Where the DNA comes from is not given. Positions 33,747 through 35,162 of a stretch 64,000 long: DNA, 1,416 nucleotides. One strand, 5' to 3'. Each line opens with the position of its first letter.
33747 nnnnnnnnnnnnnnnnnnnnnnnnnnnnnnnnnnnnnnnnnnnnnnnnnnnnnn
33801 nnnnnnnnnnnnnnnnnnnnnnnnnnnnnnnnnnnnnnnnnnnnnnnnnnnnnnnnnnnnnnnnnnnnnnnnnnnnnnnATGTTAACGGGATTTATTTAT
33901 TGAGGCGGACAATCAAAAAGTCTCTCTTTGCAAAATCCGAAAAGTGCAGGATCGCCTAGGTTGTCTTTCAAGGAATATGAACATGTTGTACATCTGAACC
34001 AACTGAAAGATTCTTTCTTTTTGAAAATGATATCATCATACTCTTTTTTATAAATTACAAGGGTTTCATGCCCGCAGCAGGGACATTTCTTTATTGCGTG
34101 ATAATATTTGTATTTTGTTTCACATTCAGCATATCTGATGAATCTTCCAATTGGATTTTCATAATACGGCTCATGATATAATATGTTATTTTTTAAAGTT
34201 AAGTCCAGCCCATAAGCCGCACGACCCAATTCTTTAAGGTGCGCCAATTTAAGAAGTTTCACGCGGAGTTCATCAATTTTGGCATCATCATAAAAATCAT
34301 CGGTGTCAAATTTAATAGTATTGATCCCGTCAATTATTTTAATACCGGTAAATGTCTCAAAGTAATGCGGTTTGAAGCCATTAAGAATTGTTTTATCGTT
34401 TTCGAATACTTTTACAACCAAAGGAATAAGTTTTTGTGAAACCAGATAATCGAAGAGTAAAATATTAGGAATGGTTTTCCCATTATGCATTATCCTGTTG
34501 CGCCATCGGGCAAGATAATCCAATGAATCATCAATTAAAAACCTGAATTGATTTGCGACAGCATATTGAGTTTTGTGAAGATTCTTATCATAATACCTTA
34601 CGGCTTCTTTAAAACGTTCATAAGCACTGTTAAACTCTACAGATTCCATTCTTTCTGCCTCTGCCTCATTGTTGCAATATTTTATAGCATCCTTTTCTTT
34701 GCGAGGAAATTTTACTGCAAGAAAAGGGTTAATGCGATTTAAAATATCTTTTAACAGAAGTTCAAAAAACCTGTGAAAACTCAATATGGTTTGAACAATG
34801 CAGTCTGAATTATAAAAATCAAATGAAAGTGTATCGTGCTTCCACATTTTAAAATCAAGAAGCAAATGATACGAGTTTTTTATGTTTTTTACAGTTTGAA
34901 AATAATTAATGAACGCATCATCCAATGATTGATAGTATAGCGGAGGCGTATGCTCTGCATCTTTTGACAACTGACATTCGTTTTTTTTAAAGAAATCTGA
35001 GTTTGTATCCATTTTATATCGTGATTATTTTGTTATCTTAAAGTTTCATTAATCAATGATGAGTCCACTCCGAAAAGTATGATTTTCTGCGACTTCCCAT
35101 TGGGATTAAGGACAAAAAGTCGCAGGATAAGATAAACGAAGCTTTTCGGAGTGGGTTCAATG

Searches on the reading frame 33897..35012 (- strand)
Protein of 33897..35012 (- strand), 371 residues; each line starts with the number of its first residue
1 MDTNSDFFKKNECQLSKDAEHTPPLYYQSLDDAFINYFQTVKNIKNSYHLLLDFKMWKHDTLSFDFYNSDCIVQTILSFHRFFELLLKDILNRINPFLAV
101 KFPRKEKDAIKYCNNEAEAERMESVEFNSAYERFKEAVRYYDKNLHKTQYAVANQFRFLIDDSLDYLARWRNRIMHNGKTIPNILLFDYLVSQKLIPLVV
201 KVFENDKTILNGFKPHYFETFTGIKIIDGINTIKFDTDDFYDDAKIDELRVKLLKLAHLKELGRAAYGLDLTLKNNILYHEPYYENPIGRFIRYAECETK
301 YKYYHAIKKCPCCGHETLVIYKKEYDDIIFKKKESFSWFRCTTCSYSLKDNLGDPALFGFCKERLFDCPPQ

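Call 3: search_protein_families(library=pfam, proteins=[window:33897-35012:-], max_evalue=0.01)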
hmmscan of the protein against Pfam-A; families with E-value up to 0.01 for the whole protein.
window:33897-35012:- (371 aa): 0 families

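Call 4: search_protein_families(library=padloc, proteins=[window:33897-35012:-], max_evalue=0.01)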
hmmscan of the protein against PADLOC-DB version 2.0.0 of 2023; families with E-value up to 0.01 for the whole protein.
window:33897-35012:- (371 aa): 0 families

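Call 5: search_protein_families(library=ncbifam, proteins=[window:33897-35012:-], max_evalue=0.1)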
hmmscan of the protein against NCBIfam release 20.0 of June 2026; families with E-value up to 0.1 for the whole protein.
window:33897-35012:- (371 aa): 2 families
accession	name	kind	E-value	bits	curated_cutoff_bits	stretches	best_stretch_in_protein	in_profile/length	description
TIGR03655.1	anti_R_Lar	subfamily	0.012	15.9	39.6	1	307-350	1-40/55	Lar family restriction alleviation protein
TIGR04165.1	methano_modCys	hypoth_equivalog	0.092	13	60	0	308-346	8-44/50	TIGR04165 family Cys-rich peptide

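Call 82: search_protein_families(library=phrogs, proteins=[window:33897-35012:-], max_evalue=0.001)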
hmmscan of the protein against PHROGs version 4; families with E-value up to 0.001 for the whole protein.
window:33897-35012:- (371 aa): 0 families
